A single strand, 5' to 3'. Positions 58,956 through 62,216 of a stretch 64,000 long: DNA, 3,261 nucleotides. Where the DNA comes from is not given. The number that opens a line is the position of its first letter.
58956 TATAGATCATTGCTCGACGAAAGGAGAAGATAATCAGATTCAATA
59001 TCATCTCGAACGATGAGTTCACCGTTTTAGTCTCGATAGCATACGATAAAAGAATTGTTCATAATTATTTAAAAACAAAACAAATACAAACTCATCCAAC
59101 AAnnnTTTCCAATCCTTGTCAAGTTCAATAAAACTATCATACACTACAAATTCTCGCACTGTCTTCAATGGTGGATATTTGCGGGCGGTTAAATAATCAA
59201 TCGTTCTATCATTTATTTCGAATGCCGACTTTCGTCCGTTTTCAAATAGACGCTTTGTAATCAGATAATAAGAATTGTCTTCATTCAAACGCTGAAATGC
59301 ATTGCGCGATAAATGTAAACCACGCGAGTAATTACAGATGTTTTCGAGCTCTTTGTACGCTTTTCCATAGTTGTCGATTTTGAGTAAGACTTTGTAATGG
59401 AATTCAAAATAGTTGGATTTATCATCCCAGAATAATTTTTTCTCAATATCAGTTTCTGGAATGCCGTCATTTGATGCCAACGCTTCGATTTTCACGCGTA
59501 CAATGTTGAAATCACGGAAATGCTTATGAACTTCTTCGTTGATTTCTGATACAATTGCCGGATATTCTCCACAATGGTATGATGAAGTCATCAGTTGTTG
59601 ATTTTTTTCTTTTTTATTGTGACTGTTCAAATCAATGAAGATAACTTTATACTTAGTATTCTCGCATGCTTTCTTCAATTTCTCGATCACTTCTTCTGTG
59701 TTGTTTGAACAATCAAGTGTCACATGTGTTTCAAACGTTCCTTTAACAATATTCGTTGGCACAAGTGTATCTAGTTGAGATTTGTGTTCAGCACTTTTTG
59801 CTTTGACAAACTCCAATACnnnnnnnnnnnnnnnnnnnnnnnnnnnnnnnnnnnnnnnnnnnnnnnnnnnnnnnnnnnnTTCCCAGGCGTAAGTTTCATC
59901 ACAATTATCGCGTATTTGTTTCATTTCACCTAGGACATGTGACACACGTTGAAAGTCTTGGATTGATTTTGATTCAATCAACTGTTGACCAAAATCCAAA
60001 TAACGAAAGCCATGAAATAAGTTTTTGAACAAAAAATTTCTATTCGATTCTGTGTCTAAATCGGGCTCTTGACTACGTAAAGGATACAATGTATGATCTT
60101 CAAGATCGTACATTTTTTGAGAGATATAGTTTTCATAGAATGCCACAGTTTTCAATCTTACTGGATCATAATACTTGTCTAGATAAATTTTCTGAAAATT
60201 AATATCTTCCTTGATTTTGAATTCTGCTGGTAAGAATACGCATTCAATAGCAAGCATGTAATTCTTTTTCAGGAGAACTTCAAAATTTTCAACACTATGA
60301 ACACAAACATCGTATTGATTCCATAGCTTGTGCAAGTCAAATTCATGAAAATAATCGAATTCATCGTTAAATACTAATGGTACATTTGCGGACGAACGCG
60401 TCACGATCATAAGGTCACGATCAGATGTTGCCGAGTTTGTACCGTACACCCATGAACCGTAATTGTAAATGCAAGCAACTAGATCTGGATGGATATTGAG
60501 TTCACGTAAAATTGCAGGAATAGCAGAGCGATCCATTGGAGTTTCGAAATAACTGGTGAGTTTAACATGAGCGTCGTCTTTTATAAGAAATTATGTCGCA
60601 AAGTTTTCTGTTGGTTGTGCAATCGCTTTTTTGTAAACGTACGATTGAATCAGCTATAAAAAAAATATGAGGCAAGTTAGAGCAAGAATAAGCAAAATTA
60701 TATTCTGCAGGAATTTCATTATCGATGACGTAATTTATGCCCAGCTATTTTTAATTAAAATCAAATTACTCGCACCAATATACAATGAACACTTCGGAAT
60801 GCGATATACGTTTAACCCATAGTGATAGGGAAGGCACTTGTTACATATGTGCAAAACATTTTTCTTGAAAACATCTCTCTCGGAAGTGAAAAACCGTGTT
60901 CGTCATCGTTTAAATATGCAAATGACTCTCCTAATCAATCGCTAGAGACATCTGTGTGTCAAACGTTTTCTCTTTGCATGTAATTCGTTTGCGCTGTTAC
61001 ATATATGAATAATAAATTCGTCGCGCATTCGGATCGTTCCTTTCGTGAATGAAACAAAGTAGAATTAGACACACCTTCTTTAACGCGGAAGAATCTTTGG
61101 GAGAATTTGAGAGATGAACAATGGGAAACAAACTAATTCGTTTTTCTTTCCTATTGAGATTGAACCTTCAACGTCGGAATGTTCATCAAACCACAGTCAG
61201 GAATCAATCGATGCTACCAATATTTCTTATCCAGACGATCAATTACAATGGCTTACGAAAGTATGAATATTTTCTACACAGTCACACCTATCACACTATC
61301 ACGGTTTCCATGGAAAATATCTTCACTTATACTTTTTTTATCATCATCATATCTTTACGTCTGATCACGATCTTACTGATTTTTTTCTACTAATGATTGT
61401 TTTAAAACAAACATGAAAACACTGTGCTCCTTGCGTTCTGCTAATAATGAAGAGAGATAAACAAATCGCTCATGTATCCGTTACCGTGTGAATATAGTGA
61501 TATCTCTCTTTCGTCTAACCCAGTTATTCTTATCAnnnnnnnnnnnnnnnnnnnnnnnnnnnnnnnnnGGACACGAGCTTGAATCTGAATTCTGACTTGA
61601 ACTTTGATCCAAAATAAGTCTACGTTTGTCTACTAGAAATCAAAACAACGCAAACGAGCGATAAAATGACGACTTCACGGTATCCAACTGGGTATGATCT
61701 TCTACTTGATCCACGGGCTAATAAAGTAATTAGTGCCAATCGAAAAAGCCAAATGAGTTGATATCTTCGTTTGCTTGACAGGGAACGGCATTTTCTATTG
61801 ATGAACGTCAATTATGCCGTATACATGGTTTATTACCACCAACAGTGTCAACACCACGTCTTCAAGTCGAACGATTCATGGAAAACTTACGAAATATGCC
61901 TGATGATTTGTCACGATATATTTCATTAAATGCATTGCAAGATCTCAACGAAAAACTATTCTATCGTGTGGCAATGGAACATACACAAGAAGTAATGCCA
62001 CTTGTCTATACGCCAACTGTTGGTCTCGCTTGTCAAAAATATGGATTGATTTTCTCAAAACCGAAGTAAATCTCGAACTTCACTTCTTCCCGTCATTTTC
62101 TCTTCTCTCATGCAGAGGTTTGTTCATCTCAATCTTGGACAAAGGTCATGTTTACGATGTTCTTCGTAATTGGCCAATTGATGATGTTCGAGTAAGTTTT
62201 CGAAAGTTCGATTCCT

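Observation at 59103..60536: One spliced gene fuses a Pol-beta-type nucleotidyltransferase to a 2H phosphoesterase domain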

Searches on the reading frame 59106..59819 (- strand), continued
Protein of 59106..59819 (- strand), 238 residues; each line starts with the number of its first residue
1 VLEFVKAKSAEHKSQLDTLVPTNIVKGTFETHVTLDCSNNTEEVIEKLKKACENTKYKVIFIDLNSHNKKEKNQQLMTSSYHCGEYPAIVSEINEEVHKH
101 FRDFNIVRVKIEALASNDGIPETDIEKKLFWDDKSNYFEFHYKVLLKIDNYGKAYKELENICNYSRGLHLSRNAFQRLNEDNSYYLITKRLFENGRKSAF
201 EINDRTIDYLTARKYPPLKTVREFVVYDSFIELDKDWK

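Call 78: get_annotated_region(hit=H33, flank=2500)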
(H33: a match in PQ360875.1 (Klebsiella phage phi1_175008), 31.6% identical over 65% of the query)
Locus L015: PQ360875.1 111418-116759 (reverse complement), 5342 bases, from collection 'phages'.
description: Klebsiella phage phi1_175008, complete genome.
organism: Klebsiella phage phi1_175008 (NCBI taxid 3127744)
taxonomy: Viruses; Duplodnaviria; Heunggongvirae; Uroviricota; Caudoviricetes; Stephanstirmvirinae
host: Klebsiella pneumoniae 135080; source: sewage; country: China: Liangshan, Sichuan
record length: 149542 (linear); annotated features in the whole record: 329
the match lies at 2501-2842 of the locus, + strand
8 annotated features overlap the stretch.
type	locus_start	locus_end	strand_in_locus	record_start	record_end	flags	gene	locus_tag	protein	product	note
CDS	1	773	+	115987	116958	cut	-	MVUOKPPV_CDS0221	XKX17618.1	ribonucleotide reductase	DNA, RNA and nucleotide metabolism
CDS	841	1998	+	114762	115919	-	-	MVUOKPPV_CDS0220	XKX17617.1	ATPase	-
CDS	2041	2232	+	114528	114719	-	-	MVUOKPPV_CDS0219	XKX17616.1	hypothetical protein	-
CDS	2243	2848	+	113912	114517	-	-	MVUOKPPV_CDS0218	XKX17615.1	MazG-like pyrophosphatase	-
CDS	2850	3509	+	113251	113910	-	-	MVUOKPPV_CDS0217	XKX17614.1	hydrolase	-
CDS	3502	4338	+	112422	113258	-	-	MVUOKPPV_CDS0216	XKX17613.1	DNA methyltransferase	-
CDS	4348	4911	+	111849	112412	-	-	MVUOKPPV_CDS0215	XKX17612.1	MazG-like pyrophosphatase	-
CDS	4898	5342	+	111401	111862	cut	-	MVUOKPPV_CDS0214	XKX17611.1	phosphatase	-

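Call 79: get_annotated_region(hit=H26, flank=3000)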
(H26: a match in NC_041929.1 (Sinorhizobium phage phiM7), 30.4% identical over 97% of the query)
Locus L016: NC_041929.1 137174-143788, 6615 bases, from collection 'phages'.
description: Sinorhizobium phage phiM7, complete genome.
organism: Sinorhizobium phage phiM7 (NCBI taxid 1647403)
taxonomy: Viruses; Duplodnaviria; Heunggongvirae; Uroviricota; Caudoviricetes; Emdodecavirus; Emdodecavirus M7
host: Sinorhizobium meliloti; source: -; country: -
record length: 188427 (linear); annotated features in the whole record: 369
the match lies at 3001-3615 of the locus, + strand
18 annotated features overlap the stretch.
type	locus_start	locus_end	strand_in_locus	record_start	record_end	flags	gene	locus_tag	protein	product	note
CDS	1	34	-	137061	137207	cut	-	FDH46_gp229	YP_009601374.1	hypothetical protein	gp249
CDS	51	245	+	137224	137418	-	-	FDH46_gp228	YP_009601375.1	hypothetical protein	gp250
CDS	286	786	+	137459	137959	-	-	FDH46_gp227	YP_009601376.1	hypothetical protein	gp251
CDS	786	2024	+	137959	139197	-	-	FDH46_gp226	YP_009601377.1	RNA ligase and tail fiber protein attachment catalyst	gp252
CDS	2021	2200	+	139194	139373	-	-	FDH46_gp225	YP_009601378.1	hypothetical protein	gp253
CDS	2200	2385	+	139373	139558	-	-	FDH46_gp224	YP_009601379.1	hypothetical protein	gp254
CDS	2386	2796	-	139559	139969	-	-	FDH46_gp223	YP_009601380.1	molecular chaperone DnaJ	gp255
CDS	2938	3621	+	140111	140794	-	-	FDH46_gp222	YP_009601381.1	hypothetical protein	gp256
CDS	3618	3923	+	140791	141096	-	-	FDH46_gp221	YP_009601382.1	hypothetical protein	gp257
CDS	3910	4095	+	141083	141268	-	-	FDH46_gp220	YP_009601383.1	hypothetical protein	gp258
CDS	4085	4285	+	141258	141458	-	-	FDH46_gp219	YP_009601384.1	hypothetical protein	gp259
CDS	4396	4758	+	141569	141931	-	-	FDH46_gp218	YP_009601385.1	lipoprotein precursor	gp260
CDS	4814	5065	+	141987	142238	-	-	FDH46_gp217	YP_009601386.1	hypothetical protein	gp261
CDS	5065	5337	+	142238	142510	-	-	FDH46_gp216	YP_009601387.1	hypothetical protein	gp262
CDS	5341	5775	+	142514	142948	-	-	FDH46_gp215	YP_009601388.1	hypothetical protein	gp263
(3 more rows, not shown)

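Call 80: search_protein_families(library=phrogs, max_evalue=0.001, proteins=[L015:2243-2845:+, L016:2938-3618:+, L001:5001-5615:+, P0069, P0123])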
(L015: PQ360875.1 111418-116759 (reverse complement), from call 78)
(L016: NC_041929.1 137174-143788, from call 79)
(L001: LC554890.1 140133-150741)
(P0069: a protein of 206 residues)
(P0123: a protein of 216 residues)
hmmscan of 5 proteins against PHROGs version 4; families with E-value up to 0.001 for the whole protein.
L015:2243-2845:+ (201 aa): 1 family
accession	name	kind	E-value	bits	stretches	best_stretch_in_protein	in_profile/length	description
phrog_22504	-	unknown function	3.1e-112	374.1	1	1-201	1-201/201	-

L016:2938-3618:+ (227 aa): 2 families
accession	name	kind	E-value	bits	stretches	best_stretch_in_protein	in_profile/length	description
phrog_25995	-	unknown function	1.1e-166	552.6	1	1-227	1-227/227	-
phrog_1247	-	other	6.9e-08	32.9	1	16-226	240-440/444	MazG-like pyrophosphatase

L001:5001-5615:+ (205 aa): 2 families
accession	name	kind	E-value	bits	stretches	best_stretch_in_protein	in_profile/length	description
phrog_1247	-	other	3.3e-18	66.9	1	13-203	255-441/444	MazG-like pyrophosphatase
phrog_25995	-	unknown function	2.7e-12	47.6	1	2-202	22-226/227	-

P0069 (206 aa): 3 families
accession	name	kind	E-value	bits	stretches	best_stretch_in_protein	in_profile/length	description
phrog_25995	-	unknown function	8.9e-13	49.2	1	6-205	21-226/227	-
phrog_1247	-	other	7.4e-09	36.1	1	28-205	264-440/444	MazG-like pyrophosphatase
phrog_22504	-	unknown function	9.4e-08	33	1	64-205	79-200/201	-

P0123 (216 aa): 2 families
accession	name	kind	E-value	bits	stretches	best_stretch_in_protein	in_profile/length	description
phrog_1247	-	other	3.2e-06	27.5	1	43-207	281-441/444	MazG-like pyrophosphatase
phrog_25995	-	unknown function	5.8e-06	26.9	1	9-156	22-155/227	-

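Call 81: search_protein_families(library=pfam, max_evalue=0.01, proteins=[L015:2243-2845:+, L015:2850-3506:+, L016:2938-3618:+, L002:5095-5838:-, L002:6603-7364:+, L002:7744-9441:+, L012:5294-6436:-])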
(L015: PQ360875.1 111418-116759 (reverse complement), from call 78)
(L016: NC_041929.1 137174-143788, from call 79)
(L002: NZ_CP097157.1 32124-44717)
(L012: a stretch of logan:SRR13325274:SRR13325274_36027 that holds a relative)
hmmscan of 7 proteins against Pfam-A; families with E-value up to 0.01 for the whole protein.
L015:2243-2845:+ (201 aa): 0 families

L015:2850-3506:+ (219 aa): 0 families

L016:2938-3618:+ (227 aa): 0 families

L002:5095-5838:- (247 aa): 1 family
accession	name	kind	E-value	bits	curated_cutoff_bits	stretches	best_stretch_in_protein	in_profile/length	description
PF09414.15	RNA_ligase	-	1.4e-16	61.6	27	1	45-204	2-171/171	RNA ligase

L002:6603-7364:+ (254 aa): 1 family
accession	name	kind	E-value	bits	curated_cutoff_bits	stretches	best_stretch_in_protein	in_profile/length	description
PF08843.17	AbiEii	-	4.1e-13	50.2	22.5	1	16-224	4-222/238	Nucleotidyl transferase AbiEii toxin, Type IV TA system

L002:7744-9441:+ (566 aa): 6 families
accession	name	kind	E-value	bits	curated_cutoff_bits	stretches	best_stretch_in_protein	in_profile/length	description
PF01816.23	LRV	-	1.2e-20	72.8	21.6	5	454-475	2-23/26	Leucine rich repeat variant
PF25591.1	LRV_2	-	6.5e-08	32.9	27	1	205-244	5-44/61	Leucine Rich Repeat Variant domain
PF02985.28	HEAT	-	4.6e-06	26.8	23.5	0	415-435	2-22/31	HEAT repeat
PF13646.12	HEAT_2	-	3.8e-05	24.3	27.7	0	415-460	33-84/88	HEAT repeats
PF09280.16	XPC-binding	-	0.00013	22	26.4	0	404-433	14-43/57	XPC-binding domain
PF10006.14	DUF2249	-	0.00035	20.8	29.5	0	406-437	29-60/70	Uncharacterized conserved protein (DUF2249)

L012:5294-6436:- (380 aa): 1 family
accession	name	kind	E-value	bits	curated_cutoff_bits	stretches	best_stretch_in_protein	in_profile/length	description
PF08843.17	AbiEii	-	1.9e-07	31.7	22.5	1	96-337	6-192/238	Nucleotidyl transferase AbiEii toxin, Type IV TA system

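Call 86: search_solved_structures(query=A3, max_evalue=10)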
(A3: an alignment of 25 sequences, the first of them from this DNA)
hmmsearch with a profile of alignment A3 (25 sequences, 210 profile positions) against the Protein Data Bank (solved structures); distinct sequences matched with E-value up to 10: 3.
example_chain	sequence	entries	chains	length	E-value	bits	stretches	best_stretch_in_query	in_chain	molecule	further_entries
4hs5_A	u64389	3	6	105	0.36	13.6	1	107-158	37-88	Protein CyaY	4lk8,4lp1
4psj_A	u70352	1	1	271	0.61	12.8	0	123-180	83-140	OR464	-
2mjh_A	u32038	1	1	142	1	12.1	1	10-63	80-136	Female germline-specific tumor suppressor gld-1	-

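Call 94: search_protein_families(library=pfam, max_evalue=0.001, alignment_id=A8)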
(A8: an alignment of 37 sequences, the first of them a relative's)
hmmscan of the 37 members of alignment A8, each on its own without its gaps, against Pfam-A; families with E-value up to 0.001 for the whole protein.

A. member 1, P0048 (817 aa): 8 families
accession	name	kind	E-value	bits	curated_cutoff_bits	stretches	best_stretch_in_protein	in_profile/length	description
PF12796.13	Ank_2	-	4.5e-20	72.4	27.3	2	77-165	1-85/90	Ankyrin repeats (3 copies)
PF00023.36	Ank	-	4.6e-16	58.5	21.1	0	107-137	2-32/33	Ankyrin repeat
PF13857.12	Ank_5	-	8.8e-11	42.4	27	0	69-97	10-40/56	Ankyrin repeats (many copies)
PF13637.12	Ank_4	-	1.9e-10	41.1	22.7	0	43-93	4-50/50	Ankyrin repeats (many copies)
PF13606.12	Ank_3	-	1.2e-09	37.9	22.3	0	75-99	4-28/30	Ankyrin repeat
PF01909.29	NTP_transf_2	-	6.6e-06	26.9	21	1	365-409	6-46/93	Nucleotidyltransferase domain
PF24521.3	Ank_KRIT1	-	1.3e-05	25.4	80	0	99-164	38-109/149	KRIT1 ankyrin-repeats domain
PF18765.7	Polbeta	-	0.00044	20.8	26.9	1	374-437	10-70/93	Polymerase beta, Nucleotidyltransferase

B. families by the number of members that match (of 37 scanned): 20 families
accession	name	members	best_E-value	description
PF01725.21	Ham1p_like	10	8.2e-18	Ham1 family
PF01909.29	NTP_transf_2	3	2.2e-07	Nucleotidyltransferase domain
PF13649.12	Methyltransf_25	2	3.9e-12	Methyltransferase domain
PF13847.12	Methyltransf_31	2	3.3e-07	Methyltransferase domain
PF18765.7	Polbeta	2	5.7e-07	Polymerase beta, Nucleotidyltransferase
PF07859.19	Abhydrolase_3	1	2.9e-39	alpha/beta hydrolase fold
PF12796.13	Ank_2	1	4.5e-20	Ankyrin repeats (3 copies)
PF00023.36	Ank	1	4.6e-16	Ankyrin repeat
PF08843.17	AbiEii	1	5e-14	Nucleotidyl transferase AbiEii toxin, Type IV TA system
PF08241.18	Methyltransf_11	1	4.4e-12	Methyltransferase domain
PF01209.24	Ubie_methyltran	1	1.3e-11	ubiE/COQ5 methyltransferase family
PF13857.12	Ank_5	1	8.8e-11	Ankyrin repeats (many copies)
PF13637.12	Ank_4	1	1.9e-10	Ankyrin repeats (many copies)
PF13606.12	Ank_3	1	1.2e-09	Ankyrin repeat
PF10340.15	Say1_Mug180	1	2.7e-08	Steryl acetyl hydrolase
PF10127.15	RlaP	1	2.3e-06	RNA repair pathway DNA polymerase beta family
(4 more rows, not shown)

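Call 95: find_related_loci(query=P0068, collection=viral_contigs, flank=5000)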
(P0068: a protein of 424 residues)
Query P0068 (424 aa) in viral_contigs; peptide patterns used: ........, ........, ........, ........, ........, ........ (x = any residue, [..] = any of these).
10 stretches matched a pattern, but none encodes a relative of the query by tblastn (E <= 1e-3).

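Call 96: find_related_loci(query=P0081, collection=viral_contigs, flank=5000)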
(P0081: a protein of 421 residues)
Query P0081 (421 aa) in viral_contigs; peptide patterns used: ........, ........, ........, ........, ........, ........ (x = any residue, [..] = any of these).
2 stretches matched a pattern, but none encodes a relative of the query by tblastn (E <= 1e-3).

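Call 99: find_homologous_proteins(query=A4, max_evalue=1e-8)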
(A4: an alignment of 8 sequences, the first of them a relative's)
Query A4 (8 sequences) (206 aa, profile of the alignment): 895 proteins with E <= 1e-8 among 8000 candidates; the best 120 are listed.
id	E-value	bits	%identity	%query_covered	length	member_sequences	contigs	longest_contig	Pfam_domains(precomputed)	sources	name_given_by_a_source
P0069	9.2e-88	311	100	100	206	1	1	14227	-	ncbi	-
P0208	2.0e-85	304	39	100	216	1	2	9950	-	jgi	jgi:hypothetical protein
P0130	9.8e-84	298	36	99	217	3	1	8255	-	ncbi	-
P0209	5.4e-83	296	39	100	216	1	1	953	-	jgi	jgi:hypothetical protein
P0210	1.2e-81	291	58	100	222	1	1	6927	-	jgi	-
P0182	4.6e-81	289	34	99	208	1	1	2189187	-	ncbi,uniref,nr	ncbi:hypothetical protein [Anatilimnocola floriformis]|uniref:hypothetical protein n=1 Tax=Anatilimn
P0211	2.0e-80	287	57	100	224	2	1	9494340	-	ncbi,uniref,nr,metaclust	ncbi:hypothetical protein DA73_0400032860 [Tolypothrix bouteillei VB521301]|uniref:Uncharacterized p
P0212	2.5e-80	287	37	100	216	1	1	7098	-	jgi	jgi:hypothetical protein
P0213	4.7e-80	286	54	100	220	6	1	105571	-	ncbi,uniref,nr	ncbi:hypothetical protein [Nostoc sp. FACHB-280]|uniref:hypothetical protein n=1 Tax=Nostoc sp. FACH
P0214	7.1e-80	286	57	100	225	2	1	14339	-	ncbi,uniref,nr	ncbi:hypothetical protein F7734_56295 [Scytonema sp. UIC 10036]|uniref:hypothetical protein n=1 Tax=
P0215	1.1e-79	285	57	100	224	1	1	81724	-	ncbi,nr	ncbi:hypothetical protein LC593_21185 [Nostoc sp. CHAB 5844]|nr:hypothetical protein [Nostoc sp. CHA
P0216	1.8e-79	284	54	100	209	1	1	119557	-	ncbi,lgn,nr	ncbi:MAG: hypothetical protein KI793_13830 [Rivularia sp. (in: Bacteria)]|nr:hypothetical protein [R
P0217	2.8e-79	284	49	100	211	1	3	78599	-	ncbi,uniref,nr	ncbi:hypothetical protein [Mastigocoleus testarum]|uniref:Uncharacterized protein n=1 Tax=Mastigocol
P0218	3.9e-79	283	53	100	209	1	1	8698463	-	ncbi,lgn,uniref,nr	ncbi:hypothetical protein Riv7116_0269 [Rivularia sp. PCC 7116]|uniref:hypothetical protein n=1 Tax=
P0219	6.0e-78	279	55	100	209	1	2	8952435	-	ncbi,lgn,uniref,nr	ncbi:hypothetical protein NIES267_63270 [Calothrix parasitica NIES-267]|uniref:Uncharacterized prote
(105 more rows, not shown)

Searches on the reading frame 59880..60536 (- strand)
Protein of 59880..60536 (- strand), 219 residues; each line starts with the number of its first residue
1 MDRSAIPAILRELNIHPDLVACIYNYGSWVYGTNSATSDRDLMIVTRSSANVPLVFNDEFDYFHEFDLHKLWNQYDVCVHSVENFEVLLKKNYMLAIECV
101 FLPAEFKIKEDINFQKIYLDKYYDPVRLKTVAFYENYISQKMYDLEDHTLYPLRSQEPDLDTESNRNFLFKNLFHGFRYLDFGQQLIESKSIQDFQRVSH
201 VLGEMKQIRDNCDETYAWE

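Call 4: search_protein_families(library=pfam, max_evalue=1, proteins=[window:59880-60536:-])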
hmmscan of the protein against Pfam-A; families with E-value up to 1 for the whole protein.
seq(219 aa): 5 families
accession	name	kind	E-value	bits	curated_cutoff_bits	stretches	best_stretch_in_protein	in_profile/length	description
PF18765.7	Polbeta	-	0.00048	20.7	26.9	1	20-82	13-80/93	Polymerase beta, Nucleotidyltransferase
PF01909.29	NTP_transf_2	-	0.00074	20.3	21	1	17-86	13-78/93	Nucleotidyltransferase domain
PF10127.15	RlaP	-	0.02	15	23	1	26-190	26-168/249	RNA repair pathway DNA polymerase beta family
PF22600.2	MTPAP-like_central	-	0.043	14.3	27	1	23-61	42-71/139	Poly(A) RNA polymerase, mitochondrial-like, central palm domain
PF20247.3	DUF6602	-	0.054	13.9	27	0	73-109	49-85/104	Domain of unknown function (DUF6602)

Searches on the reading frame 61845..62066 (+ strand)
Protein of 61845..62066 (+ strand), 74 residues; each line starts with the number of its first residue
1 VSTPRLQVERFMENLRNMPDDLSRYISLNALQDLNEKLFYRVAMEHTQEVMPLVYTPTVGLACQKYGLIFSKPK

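Call 64: search_protein_families(library=pfam, max_evalue=0.01, proteins=[window:61845-62066:+])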
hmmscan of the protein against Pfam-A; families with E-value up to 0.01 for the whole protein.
window:61845-62066:+ (74 aa): 1 family
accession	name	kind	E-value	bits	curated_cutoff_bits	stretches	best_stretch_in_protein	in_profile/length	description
PF00390.24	malic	-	2.6e-10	40.9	23.1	1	33-74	2-43/182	Malic enzyme, N-terminal domain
